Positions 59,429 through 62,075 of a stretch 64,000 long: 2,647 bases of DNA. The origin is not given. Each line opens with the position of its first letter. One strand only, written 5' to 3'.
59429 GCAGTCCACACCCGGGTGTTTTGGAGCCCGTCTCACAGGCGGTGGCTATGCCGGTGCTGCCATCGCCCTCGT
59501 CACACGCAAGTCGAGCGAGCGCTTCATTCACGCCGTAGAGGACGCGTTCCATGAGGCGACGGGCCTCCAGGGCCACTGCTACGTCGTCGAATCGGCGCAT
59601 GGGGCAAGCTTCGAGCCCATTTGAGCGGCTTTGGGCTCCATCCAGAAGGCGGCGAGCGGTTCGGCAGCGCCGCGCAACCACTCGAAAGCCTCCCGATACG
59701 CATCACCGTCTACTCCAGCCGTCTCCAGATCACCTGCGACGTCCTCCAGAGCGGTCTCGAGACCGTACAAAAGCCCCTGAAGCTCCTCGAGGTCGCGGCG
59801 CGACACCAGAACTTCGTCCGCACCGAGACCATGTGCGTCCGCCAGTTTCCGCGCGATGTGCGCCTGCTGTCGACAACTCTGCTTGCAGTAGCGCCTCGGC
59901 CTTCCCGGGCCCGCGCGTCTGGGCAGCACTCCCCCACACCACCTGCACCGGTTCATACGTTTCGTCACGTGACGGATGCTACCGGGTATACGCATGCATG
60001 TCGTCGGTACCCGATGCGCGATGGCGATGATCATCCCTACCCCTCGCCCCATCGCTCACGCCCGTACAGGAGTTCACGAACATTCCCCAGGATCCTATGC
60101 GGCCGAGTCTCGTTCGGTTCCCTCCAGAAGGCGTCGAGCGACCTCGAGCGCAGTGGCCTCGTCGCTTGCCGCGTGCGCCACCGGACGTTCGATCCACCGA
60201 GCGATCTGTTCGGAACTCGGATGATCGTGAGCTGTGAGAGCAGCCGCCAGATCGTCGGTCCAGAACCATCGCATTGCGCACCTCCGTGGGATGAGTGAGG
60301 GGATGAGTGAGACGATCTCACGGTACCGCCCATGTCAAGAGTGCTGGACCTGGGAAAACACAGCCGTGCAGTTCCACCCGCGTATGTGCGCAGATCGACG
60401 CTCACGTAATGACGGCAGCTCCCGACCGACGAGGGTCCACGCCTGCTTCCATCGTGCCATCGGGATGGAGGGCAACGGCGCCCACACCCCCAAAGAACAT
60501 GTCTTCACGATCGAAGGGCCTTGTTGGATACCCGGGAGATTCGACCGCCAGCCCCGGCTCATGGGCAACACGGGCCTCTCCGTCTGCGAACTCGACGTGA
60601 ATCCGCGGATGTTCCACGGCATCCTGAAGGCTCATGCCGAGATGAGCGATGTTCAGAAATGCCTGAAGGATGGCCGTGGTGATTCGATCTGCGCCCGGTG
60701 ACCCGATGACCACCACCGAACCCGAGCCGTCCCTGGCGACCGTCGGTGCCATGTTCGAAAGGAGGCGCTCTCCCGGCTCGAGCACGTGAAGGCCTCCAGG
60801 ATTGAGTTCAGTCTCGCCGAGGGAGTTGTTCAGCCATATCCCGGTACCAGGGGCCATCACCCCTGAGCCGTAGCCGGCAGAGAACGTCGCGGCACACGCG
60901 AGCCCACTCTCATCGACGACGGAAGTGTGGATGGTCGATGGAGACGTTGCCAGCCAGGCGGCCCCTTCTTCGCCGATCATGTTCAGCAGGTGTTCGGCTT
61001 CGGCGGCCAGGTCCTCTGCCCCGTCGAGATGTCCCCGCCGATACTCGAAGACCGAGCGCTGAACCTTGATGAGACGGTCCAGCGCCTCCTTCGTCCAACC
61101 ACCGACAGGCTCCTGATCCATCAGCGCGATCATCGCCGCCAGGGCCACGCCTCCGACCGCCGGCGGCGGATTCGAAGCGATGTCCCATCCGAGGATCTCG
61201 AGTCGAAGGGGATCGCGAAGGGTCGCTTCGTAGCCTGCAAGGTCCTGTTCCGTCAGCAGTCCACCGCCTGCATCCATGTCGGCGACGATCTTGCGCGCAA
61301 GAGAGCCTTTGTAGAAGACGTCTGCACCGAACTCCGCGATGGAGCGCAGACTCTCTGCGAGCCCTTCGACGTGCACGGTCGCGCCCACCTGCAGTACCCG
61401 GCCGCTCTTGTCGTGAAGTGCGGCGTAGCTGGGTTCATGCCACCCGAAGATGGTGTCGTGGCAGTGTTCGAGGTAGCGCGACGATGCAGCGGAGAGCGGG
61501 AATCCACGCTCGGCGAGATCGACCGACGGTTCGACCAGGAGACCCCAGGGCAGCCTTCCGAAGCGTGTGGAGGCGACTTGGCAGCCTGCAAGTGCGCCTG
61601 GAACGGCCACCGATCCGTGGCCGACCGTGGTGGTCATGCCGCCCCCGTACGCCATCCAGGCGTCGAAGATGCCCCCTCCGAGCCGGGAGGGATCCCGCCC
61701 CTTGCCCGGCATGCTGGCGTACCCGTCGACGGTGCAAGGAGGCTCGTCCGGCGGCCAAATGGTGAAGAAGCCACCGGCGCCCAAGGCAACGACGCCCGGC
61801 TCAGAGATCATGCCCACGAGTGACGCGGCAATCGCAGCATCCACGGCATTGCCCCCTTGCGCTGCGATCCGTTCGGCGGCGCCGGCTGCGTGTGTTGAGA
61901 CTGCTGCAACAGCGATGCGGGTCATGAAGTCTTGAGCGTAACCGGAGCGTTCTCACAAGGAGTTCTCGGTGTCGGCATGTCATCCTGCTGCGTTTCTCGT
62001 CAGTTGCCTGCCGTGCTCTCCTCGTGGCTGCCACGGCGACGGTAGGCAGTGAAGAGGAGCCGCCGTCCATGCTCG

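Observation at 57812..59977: Identical 15-bp motif with a perfect 12-bp palindromic core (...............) occurs twice, bracketing trxA-galK and abutting a zinc-ribbon gene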

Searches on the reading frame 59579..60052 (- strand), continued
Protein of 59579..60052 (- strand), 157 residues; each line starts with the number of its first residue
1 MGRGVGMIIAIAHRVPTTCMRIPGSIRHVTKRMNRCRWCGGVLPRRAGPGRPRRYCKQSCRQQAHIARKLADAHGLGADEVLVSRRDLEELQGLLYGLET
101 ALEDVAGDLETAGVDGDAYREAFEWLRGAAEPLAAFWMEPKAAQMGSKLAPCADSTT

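Call 38: fold_search(model_id=the predicted structure, library=pdb)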
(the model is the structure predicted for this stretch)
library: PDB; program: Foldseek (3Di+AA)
matches with E <= 10: 210; with E <= 0.001: 0
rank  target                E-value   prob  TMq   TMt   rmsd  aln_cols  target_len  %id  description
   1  9ifc_A                7.5e-01  0.30  0.30  0.11   6.7        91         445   19  PhiC31 integrative synapse: CC dimer subregion (released 2026-02-11)
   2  9tep_A                9.2e-01  0.28  0.37  0.11   7.7       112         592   19  PhiC31 integraseS12A-attB-RDF complex (released 2026-02-11)
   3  9rad_A                9.8e-01  0.20  0.27  0.10   6.7        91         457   19  PhiC31 integrase-attL complex: B-bound subregion (released 2026-02-11)
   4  8d06_D                1.0e+00  0.75  0.31  0.54   2.6        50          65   18  Hallucinated C3 protein assembly HALC3_104 (released 2022-09-28)
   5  8d06_J                1.1e+00  0.72  0.31  0.53   2.6        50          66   18  Hallucinated C3 protein assembly HALC3_104 (released 2022-09-28)
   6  9ibl_A                1.1e+00  0.16  0.26  0.10   7.4        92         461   22  PhiC31 integrative synapse: attB x attP with an S12A integrase variant (released 2026-02-11)
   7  9teh_A                1.2e+00  0.30  0.32  0.11   6.6        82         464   22  PhiC31 excisive synapse; attL x attL with an integraseS12A-RDF protein fusion (released 2026-02-11)
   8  9rae_B                1.3e+00  0.13  0.26  0.11  10.5       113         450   18  PhiC31 integrase-attL complex: P'-bound subregion (released 2026-02-11)
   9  5lcy_A                1.4e+00  0.85  0.35  0.49   1.9        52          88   19  Formaldehyde-Responsive Regulator FrmR E64H variant from Salmonella enterica serovar Typhimurium (released 2016-08-10)
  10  5lcy_B                1.4e+00  0.84  0.35  0.49   1.9        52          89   19  Formaldehyde-Responsive Regulator FrmR E64H variant from Salmonella enterica serovar Typhimurium (released 2016-08-10)
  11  8d06_A                1.4e+00  0.69  0.32  0.57   2.4        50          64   18  Hallucinated C3 protein assembly HALC3_104 (released 2022-09-28)
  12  2c08                  1.4e+00  0.35  0.33  0.22  11.2        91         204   20  Rat endophilin A1 BAR domain (released 2006-06-14)
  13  3mxz                  1.8e+00  0.47  0.34  0.40   6.0        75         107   12  Crystal Structure of tubulin folding cofactor A from Arabidopsis thaliana (released 2010-09-01)
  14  9w04_B                1.8e+00  0.20  0.25  0.13   9.2        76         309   14  Cryo-EM structure of TasH-tigRNA-dsDNA complex (released 2026-03-11)
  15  9rah_A                1.8e+00  0.14  0.27  0.09   6.6        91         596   18  Autoinhibited PhiC31 integrase-attL complex (released 2026-02-11)
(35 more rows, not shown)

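Call 61: search_protein_families(library=pfam, proteins=[window:59582-59968:-], max_evalue=10)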
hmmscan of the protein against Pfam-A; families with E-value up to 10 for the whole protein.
seq(129 aa): 0 families

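Call 62: search_protein_families(library=phrogs, proteins=[window:59582-59968:-], max_evalue=1)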
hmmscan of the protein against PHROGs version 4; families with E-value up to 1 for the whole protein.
seq(129 aa): 6 families
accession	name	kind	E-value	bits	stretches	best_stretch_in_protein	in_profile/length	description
phrog_16925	-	unknown function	0.033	15.3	1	7-41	7-40/151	-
phrog_1271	-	DNA, RNA and nucleotide metabolism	0.034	14.5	1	3-40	210-246/361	HNH endonuclease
phrog_31496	-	transcription regulation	0.044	14.5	1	6-61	21-74/210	transcriptional regulator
phrog_8643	-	DNA, RNA and nucleotide metabolism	0.053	14.3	1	6-41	2-35/179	DNA polymerase/primase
phrog_2308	-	unknown function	0.13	13.3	1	4-35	54-84/138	-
phrog_13750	-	unknown function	0.3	12.4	1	5-38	16-46/104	-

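Call 68: search_protein_representatives(alignment_id=A2)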
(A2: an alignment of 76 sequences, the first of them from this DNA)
Query: 76 sequences, 119 profile positions. Proteins with E-value up to 0.001 (for the whole library): 664; up to 1e-10: 212; up to 1e-30: 16. The best 150 are listed.
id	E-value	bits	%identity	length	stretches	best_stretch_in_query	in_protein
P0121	2.7e-52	191.9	-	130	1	6-116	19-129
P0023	4.2e-45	168.7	-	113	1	3-115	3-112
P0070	2.2e-41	156.7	-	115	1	7-116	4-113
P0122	1.0e-40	154.5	-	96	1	24-116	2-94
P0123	2.6e-33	130.6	-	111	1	1-72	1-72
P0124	3.4e-33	130.2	-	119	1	6-110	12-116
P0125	5.4e-33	129.6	-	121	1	1-111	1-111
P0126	2.7e-32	127.3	-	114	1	1-107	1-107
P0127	4.2e-32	126.7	-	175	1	2-108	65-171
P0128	5.2e-32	126.4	-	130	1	7-115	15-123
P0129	5.3e-32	126.4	-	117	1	1-115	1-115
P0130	5.5e-32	126.3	-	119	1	6-106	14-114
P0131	1.1e-31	125.4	-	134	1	5-107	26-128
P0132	1.1e-31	125.4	-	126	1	5-109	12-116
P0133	2.3e-31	124.3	-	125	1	5-109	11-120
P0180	8.7e-22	93.4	-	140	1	2-109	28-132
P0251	1.0e-14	70.6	-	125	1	4-113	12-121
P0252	1.1e-14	70.5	-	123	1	2-108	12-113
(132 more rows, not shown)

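Call 70: find_encoding_contigs(protein=P0252, flank=1500, max_places=2)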
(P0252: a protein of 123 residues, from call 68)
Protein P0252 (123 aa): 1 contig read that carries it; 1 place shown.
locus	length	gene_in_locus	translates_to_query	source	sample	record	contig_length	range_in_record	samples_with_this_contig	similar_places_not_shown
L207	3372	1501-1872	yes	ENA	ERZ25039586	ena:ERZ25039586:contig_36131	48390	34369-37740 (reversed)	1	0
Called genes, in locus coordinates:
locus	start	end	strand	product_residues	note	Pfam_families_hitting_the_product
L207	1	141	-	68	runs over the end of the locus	-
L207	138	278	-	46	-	-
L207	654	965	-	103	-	PF00596:Aldolase_II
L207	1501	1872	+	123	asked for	-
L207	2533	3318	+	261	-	PF00089:Trypsin, PF13365:Trypsin_2, PF13180:PDZ_2 (weak), PF17820:PDZ_6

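Call 72: find_encoding_contigs(protein=P0251, flank=1500, max_places=1)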
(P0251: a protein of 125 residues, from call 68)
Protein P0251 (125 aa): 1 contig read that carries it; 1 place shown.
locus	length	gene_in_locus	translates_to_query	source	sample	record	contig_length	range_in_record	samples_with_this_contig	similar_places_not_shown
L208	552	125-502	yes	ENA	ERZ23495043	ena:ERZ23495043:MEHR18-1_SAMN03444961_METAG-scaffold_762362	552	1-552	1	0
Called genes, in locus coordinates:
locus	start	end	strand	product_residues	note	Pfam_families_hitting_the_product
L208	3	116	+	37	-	?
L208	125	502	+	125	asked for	-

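Call 73: find_encoding_contigs(protein=P0180, flank=1500, max_places=1)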
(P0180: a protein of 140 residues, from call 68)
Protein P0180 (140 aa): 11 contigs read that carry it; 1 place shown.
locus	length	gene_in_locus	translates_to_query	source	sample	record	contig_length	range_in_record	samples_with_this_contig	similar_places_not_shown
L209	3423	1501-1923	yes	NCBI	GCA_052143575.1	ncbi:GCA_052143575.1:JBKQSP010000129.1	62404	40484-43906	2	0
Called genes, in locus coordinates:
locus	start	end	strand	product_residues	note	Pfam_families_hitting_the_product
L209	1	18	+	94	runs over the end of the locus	PF12840:HTH_20, PF13412:HTH_24 (faint), PF01022:HTH_5, PF12802:MarR_2, PF01047:MarR (weak)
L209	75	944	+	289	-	-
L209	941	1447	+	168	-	PF24553:Rv0428c_C (weak), PF13302:Acetyltransf_3 (weak), PF00583:Acetyltransf_1, PF13673:Acetyltransf_10, PF13508:Acetyltransf_7, PF08445:FR47 (weak)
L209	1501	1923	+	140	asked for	-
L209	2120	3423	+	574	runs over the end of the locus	-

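Call 86: fold_search(model_id=the predicted structure, library=viral)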
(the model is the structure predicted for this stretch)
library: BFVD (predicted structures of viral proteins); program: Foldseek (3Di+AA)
matches with E <= 10: 383; with E <= 0.001: 0
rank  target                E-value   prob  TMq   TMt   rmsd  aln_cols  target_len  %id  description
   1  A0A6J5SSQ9            1.7e-02  0.90  0.29  0.29  14.8       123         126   18  Uncharacterized protein [uncultured Caudovirales phage]
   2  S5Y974                6.0e-02  0.97  0.24  0.25   6.3        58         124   34  DUF2116 family Zn-ribbon domain-containing protein [Mycobacterium phage Catdawg]
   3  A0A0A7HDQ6            3.9e-01  0.97  0.36  0.69   2.3        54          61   17  Uncharacterized protein [Escherichia phage vB_EcoM_VR25]
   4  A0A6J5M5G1            4.2e-01  0.20  0.25  0.27  18.7       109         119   14  Uncharacterized protein [uncultured Caudovirales phage]
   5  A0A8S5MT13            4.5e-01  0.57  0.31  0.46   9.1        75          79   13  Uncharacterized protein [Siphoviridae sp. ctigT3]
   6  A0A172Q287            6.2e-01  0.93  0.36  0.69   2.3        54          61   17  Uncharacterized protein [Escherichia phage MX01]
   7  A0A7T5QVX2            6.6e-01  0.51  0.25  0.54   5.7        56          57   16  (no name in the UniProt tables at hand)
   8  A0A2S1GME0            7.5e-01  0.84  0.31  0.66   2.7        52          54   25  Uncharacterized protein [Erwinia phage Cronus]
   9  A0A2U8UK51            8.6e-01  0.25  0.26  0.32  10.3        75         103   16  (no name in the UniProt tables at hand)
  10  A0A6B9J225            9.1e-01  0.84  0.33  0.66   2.7        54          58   17  Uncharacterized protein [Klebsiella phage vB_KpnM_15-38_KLPPOU148]
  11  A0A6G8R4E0            9.1e-01  0.84  0.33  0.63   2.3        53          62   13  (no name in the UniProt tables at hand)
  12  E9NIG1                9.1e-01  0.80  0.34  0.61   3.8        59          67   22  Uncharacterized protein [Enterobacter phage EcP1]
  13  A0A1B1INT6            9.1e-01  0.23  0.33  0.37   8.2       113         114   13  (no name in the UniProt tables at hand)
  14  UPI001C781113         1.0e+00  0.38  0.30  0.48  12.7        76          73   12  (no name look-up for this kind of identifier)
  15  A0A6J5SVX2            1.0e+00  0.38  0.33  0.18  11.7        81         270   21  COG3740 Phage head maturation protease [uncultured Caudovirales phage]
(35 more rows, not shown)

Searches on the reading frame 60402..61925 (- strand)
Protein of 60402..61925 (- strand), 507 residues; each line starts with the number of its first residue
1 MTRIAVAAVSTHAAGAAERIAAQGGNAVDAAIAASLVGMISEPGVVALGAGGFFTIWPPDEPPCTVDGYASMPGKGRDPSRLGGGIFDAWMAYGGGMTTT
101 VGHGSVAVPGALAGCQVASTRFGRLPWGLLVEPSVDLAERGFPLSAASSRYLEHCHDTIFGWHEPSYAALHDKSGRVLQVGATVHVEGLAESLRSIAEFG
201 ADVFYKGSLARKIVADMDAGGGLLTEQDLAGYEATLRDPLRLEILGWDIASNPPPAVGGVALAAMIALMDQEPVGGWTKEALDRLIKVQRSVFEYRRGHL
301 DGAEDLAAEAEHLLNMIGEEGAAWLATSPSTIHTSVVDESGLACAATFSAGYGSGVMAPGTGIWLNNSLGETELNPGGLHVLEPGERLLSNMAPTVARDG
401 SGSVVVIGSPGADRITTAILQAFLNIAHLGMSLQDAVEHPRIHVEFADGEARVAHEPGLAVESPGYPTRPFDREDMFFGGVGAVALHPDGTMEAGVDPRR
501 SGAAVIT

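Call 7: search_protein_families(library=pfam, proteins=[window:60402-61925:-], max_evalue=0.01)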
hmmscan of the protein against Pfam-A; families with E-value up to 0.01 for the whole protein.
window:60402-61925:- (507 aa): 1 family
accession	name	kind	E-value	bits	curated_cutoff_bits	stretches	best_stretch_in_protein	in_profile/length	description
PF01019.26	G_glu_transpept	-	1.4e-90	305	27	1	20-502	3-512/512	Gamma-glutamyltranspeptidase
